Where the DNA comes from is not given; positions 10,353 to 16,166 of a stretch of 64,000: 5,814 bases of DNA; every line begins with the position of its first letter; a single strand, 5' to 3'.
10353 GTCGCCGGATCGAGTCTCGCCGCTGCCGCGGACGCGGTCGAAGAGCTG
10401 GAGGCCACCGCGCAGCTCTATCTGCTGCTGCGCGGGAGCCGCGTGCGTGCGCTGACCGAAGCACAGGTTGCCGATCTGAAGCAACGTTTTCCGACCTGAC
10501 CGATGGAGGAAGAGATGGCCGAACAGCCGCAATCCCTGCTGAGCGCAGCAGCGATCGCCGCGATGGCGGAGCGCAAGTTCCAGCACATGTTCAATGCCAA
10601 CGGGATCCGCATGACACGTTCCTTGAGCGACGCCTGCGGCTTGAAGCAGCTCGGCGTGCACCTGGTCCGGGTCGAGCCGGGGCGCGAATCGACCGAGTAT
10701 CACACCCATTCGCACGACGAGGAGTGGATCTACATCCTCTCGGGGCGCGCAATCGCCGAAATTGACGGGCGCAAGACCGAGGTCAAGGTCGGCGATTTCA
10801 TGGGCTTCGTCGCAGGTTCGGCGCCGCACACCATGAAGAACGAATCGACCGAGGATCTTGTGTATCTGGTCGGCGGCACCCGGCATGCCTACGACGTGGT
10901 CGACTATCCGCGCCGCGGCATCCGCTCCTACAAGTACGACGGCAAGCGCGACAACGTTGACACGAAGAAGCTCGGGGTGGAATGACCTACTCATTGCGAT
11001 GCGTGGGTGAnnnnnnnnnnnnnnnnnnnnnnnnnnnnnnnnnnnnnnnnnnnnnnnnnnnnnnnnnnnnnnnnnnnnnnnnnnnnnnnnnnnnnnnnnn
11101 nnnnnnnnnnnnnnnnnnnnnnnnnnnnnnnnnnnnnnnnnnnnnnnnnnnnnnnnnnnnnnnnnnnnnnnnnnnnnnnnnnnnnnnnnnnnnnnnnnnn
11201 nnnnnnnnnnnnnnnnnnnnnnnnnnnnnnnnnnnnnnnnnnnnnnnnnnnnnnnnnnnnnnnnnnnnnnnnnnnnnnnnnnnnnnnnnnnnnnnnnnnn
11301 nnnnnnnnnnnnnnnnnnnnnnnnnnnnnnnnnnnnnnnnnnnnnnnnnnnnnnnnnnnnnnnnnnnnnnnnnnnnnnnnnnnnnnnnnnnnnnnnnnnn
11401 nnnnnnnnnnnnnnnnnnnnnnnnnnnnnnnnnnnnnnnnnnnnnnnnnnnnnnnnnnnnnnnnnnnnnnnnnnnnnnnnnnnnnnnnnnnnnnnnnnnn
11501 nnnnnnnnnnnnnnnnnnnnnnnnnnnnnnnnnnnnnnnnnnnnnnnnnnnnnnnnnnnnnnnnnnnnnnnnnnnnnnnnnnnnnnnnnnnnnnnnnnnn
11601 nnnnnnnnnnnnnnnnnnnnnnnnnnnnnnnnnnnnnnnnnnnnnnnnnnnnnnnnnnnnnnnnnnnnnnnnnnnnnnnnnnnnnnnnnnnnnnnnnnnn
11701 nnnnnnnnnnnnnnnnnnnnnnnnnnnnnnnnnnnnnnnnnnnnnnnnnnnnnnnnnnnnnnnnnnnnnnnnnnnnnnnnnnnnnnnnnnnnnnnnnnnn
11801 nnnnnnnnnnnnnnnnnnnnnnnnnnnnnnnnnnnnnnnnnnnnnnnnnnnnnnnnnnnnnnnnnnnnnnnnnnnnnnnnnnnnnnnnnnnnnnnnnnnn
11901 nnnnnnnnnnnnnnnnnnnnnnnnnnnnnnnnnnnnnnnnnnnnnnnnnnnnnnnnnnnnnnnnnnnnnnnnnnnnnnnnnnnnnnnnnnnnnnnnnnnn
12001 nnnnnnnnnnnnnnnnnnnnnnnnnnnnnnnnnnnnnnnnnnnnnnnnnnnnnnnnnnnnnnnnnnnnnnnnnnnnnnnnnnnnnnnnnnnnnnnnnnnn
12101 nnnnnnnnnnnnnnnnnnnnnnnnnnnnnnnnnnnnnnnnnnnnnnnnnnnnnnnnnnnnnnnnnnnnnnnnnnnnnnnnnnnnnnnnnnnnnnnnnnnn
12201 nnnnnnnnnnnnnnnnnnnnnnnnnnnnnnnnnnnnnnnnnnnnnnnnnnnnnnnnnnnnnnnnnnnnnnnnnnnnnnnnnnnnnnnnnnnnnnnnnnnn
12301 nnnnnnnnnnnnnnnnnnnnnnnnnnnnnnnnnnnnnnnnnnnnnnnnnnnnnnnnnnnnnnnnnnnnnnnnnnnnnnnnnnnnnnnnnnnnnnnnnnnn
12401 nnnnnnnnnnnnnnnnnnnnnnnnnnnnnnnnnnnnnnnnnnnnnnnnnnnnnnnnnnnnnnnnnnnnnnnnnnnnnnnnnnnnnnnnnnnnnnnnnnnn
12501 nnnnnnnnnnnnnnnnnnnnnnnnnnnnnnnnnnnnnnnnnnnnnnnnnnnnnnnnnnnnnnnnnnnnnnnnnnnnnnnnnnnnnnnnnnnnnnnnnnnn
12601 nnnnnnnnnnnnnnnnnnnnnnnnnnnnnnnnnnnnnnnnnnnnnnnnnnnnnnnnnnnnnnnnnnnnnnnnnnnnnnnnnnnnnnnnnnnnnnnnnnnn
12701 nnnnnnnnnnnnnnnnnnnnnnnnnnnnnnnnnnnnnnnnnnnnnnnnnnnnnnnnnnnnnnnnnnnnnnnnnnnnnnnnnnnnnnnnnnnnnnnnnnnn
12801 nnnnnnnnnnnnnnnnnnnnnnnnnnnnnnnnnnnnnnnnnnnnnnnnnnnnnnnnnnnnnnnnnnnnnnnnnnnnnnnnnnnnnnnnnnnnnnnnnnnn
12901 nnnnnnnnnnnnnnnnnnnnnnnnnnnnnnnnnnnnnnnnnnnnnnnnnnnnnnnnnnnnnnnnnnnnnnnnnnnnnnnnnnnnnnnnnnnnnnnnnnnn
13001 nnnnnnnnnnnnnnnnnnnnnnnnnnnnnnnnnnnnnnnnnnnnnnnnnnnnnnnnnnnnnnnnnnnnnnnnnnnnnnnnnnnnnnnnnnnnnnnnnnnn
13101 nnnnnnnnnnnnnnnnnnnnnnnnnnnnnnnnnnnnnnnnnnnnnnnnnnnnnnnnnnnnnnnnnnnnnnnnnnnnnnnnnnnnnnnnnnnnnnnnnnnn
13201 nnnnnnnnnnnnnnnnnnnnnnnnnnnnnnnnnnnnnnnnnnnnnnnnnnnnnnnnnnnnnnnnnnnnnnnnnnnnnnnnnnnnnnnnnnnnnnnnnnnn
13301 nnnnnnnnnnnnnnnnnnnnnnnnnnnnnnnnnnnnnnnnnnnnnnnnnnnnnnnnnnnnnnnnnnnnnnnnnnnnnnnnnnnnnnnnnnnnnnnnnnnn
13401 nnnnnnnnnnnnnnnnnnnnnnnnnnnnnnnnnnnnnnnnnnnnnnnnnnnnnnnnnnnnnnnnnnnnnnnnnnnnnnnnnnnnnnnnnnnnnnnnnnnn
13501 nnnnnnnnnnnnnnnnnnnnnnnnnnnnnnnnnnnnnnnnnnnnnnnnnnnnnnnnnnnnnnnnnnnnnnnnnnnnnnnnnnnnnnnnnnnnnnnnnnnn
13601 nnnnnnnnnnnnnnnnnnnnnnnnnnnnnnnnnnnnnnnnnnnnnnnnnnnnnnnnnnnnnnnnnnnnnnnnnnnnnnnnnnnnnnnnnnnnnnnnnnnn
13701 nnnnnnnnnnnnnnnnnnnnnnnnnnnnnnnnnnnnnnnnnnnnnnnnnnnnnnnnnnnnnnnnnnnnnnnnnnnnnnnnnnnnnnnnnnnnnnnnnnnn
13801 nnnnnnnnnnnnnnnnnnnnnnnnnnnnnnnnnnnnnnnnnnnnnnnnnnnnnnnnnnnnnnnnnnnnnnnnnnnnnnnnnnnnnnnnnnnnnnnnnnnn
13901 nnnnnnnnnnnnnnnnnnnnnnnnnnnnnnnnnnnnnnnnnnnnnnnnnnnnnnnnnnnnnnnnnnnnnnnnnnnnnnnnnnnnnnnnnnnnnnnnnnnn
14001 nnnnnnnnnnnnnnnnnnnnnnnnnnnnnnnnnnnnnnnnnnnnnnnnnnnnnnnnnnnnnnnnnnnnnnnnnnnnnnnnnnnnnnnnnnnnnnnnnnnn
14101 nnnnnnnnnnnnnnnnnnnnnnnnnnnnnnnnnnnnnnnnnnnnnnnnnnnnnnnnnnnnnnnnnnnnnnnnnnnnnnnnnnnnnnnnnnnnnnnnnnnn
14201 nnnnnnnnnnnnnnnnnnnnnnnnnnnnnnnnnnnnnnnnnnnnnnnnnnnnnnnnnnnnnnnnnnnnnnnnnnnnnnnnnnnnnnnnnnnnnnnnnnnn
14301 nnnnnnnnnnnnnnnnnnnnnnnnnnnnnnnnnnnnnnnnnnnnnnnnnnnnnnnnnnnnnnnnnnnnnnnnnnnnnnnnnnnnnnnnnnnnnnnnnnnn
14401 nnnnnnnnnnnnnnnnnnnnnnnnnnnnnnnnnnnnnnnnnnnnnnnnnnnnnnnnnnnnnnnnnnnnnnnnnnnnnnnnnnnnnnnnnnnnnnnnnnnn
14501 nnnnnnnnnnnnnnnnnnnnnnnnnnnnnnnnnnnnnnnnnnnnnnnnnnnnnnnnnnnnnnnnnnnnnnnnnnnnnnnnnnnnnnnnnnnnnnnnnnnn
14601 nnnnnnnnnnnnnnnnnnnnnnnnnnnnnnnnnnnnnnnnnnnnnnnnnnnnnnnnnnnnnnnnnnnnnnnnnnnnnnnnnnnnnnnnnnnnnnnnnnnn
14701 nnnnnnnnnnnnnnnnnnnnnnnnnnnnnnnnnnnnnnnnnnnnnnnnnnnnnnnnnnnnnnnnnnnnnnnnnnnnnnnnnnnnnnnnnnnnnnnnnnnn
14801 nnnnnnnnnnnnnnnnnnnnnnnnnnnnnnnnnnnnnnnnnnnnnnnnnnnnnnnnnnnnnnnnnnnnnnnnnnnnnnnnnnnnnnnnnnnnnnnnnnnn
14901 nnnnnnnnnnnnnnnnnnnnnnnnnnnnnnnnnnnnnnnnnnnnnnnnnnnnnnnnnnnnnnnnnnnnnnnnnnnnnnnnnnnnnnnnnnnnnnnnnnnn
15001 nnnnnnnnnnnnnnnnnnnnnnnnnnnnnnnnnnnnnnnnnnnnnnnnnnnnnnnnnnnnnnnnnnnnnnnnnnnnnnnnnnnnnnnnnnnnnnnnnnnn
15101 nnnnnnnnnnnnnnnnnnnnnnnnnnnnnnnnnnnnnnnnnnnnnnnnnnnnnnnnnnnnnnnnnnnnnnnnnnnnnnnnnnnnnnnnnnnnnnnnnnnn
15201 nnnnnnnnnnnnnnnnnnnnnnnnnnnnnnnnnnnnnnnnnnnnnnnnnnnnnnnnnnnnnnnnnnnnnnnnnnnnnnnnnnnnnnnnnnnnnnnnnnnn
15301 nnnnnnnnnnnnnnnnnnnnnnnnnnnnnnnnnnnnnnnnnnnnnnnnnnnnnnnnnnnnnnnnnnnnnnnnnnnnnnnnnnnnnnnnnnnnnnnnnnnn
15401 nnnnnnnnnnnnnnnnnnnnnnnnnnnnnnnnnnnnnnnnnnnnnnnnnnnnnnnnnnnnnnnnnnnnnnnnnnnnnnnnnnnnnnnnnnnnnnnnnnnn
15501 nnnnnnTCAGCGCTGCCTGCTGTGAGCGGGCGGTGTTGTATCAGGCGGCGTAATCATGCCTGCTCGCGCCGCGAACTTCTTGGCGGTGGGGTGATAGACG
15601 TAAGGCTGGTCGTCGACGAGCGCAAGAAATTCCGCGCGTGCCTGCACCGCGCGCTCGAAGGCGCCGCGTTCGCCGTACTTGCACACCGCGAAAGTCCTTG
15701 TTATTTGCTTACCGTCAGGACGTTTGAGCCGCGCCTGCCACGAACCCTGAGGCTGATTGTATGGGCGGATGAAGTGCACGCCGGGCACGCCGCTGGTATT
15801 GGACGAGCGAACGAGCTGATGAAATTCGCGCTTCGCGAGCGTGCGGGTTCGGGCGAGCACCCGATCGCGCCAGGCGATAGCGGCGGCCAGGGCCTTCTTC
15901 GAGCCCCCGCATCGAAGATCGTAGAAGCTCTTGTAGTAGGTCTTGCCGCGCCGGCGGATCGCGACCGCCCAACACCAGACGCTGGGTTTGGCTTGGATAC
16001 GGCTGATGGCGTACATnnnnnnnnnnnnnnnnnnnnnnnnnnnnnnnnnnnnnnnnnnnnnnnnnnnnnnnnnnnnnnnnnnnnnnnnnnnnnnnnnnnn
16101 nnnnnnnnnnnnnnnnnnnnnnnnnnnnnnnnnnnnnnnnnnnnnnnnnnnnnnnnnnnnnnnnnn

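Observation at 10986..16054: About 5 kb accessory island between a cupin gene and a CocE/NonD hydrolase gene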

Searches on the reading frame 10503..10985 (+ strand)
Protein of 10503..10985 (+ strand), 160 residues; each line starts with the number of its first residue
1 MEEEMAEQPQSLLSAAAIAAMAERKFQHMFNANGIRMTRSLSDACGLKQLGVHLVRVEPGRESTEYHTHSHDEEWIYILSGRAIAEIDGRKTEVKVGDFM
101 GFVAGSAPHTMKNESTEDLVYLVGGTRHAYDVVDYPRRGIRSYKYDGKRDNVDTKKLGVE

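Call 3: search_protein_families(library=pfam, proteins=[window:10503-10985:+], max_evalue=0.01)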
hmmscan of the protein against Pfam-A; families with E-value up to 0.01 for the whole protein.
window:10503-10985:+ (160 aa): 4 families
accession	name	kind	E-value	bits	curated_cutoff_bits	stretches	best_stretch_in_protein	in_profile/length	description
PF07883.17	Cupin_2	-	9.2e-18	64.2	27.2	1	54-123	2-68/70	Cupin domain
PF00190.28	Cupin_1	-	0.00069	19.7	22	1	29-129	9-117/151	Cupin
PF05899.18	Cupin_3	-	0.0034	17.5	23.5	1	67-106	20-60/74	EutQ-like cupin domain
PF02311.25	AraC_binding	-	0.0034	17.5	21.1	1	61-121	13-71/135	AraC-like ligand binding domain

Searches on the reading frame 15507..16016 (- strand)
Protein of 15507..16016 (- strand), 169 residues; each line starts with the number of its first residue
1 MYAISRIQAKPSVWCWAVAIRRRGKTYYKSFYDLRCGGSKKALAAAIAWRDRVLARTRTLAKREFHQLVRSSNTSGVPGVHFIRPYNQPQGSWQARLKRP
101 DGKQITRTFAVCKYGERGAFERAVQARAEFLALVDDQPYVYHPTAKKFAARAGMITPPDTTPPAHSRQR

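Call 26: search_protein_families(library=ncbifam, proteins=[window:15507-16016:-], max_evalue=0.01)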
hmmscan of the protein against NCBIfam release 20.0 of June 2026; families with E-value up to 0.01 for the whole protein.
window:15507-16016:- (169 aa): 0 families

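Call 27: search_protein_families(library=padloc, proteins=[window:15507-16016:-], max_evalue=0.01)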
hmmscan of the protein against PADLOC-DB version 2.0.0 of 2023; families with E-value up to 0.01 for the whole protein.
window:15507-16016:- (169 aa): 0 families

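Call 28: search_protein_families(library=phrogs, proteins=[window:15507-16016:-], max_evalue=0.01)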
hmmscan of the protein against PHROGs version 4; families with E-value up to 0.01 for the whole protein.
window:15507-16016:- (169 aa): 3 families
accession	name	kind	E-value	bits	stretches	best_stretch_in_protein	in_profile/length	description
phrog_99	-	DNA, RNA and nucleotide metabolism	6.2e-05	23.8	1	69-107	207-239/383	HNH endonuclease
phrog_4578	-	DNA, RNA and nucleotide metabolism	0.00039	21.3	0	56-108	48-96/130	HNH endonuclease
phrog_23850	-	unknown function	0.0083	17.1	0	91-128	26-63/165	-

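Call 57: find_homologous_proteins(query=window:15507-16016:-)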
Query window:15507-16016:- (169 aa): 207 proteins with E <= 0.001 among 285 candidates; the best 120 are listed.
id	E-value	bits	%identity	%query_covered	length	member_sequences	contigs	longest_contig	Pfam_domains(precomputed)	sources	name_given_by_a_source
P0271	3.9e-110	383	100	100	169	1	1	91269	PF00847.27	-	-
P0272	3.4e-73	263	77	91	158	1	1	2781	-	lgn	-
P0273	1.8e-71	258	77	89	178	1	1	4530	-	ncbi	-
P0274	1.6e-67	245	64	100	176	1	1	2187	PF00847.27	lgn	-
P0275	3.9e-67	243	68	92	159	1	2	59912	PF00847.27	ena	-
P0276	7.3e-66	239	68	93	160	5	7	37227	PF00847.27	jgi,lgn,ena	jgi:hypothetical protein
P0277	1.2e-65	239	70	89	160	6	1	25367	PF00847.27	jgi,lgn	jgi:hypothetical protein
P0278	1.7e-65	238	70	88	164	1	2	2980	PF00847.27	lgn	-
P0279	2.1e-65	238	69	89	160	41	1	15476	PF00847.27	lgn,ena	-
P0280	2.2e-65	238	69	89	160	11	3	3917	PF00847.27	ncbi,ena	-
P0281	2.6e-65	237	71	86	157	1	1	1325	PF00847.27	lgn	-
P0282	4.0e-65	237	62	100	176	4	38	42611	PF00847.27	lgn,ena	-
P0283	4.1e-65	237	68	88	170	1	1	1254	PF00847.27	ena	-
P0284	5.6e-65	236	62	100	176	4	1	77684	PF00847.27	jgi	jgi:hypothetical protein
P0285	8.5e-65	236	66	92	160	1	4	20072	PF00847.27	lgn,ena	-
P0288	4.8e-64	233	66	92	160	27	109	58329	PF00847.27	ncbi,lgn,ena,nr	ncbi:MAG: hypothetical protein LC110_01975 [Burkholderiales bacterium]|nr:hypothetical protein [Burk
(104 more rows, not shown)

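Call 58: find_encoding_contigs(protein=P0288, flank=5000, max_places=5)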
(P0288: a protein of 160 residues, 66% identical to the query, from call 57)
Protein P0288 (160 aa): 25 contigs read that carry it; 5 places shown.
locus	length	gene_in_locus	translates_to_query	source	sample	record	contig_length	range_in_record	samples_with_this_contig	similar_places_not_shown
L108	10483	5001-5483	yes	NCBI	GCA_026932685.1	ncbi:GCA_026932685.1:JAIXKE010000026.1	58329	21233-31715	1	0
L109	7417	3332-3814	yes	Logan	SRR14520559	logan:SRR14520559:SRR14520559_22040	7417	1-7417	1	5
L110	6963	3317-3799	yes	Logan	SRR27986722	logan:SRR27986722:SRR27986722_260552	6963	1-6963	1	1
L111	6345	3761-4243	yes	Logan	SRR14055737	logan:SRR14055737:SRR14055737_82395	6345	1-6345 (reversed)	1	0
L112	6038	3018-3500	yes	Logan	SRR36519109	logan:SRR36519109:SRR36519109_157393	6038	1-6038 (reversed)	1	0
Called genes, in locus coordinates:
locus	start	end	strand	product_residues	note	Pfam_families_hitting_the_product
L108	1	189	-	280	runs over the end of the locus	-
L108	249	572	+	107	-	-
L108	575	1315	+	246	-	PF03695:UPF0149, PF02810:SEC-C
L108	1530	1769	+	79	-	PF22495:HTH_92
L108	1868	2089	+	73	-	-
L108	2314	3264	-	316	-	-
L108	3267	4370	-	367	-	-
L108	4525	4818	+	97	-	PF13744:HTH_37 (weak), PF12844:HTH_19 (weak), PF13560:HTH_31, PF01381:HTH_3, PF13443:HTH_26 (weak)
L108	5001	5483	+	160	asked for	PF00847:AP2 (weak)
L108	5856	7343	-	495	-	PF00392:GntR, PF00155:Aminotran_1_2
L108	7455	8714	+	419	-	PF03594:BenE, PF16983:MFS_MOT1 (faint)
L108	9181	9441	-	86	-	-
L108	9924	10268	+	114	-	PF11162:DUF2946 (faint)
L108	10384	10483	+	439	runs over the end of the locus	PF02321:OEP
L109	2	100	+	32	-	?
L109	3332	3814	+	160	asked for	PF00847:AP2 (weak)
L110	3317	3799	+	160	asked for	PF00847:AP2 (weak)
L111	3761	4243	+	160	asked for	PF00847:AP2 (weak)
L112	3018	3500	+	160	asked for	PF00847:AP2 (weak)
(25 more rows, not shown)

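Call 59: find_encoding_contigs(protein=P0275, flank=5000, max_places=2)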
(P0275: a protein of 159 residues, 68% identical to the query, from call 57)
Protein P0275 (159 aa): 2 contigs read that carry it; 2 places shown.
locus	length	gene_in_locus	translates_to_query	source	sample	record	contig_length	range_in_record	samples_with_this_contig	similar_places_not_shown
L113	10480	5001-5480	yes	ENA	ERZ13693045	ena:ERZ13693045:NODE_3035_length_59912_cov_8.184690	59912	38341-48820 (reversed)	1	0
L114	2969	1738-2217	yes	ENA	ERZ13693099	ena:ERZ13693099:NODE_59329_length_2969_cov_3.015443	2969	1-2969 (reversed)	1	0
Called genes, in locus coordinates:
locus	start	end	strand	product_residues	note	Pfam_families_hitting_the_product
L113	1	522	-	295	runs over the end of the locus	-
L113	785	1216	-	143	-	-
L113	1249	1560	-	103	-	-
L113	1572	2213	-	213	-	-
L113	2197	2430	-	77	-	-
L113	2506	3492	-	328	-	PF01223:Endonuclease_NS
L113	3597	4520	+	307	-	PF00882:Zn_dep_PLPC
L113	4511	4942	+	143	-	-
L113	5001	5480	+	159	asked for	PF00847:AP2 (weak)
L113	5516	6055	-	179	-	-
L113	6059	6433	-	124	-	PF07963:N_methyl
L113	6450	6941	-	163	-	PF07963:N_methyl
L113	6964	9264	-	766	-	PF13428:TPR_14 (faint), PF14559:TPR_19 (faint), PF07660:STN, PF03958:Secretin_N, PF00263:Secretin, PF00963:Cohesin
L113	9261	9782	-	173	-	-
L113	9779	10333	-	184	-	-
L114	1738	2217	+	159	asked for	PF00847:AP2 (weak)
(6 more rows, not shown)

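Call 86: search_protein_families(library=pfam, proteins=[L108:2314-3264:-, L108:3267-4370:-], max_evalue=0.001)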
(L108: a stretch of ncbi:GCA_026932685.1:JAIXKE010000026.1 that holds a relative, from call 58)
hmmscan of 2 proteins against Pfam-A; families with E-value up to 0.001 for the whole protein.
L108:2314-3264:- (316 aa): 0 families

L108:3267-4370:- (367 aa): 0 families
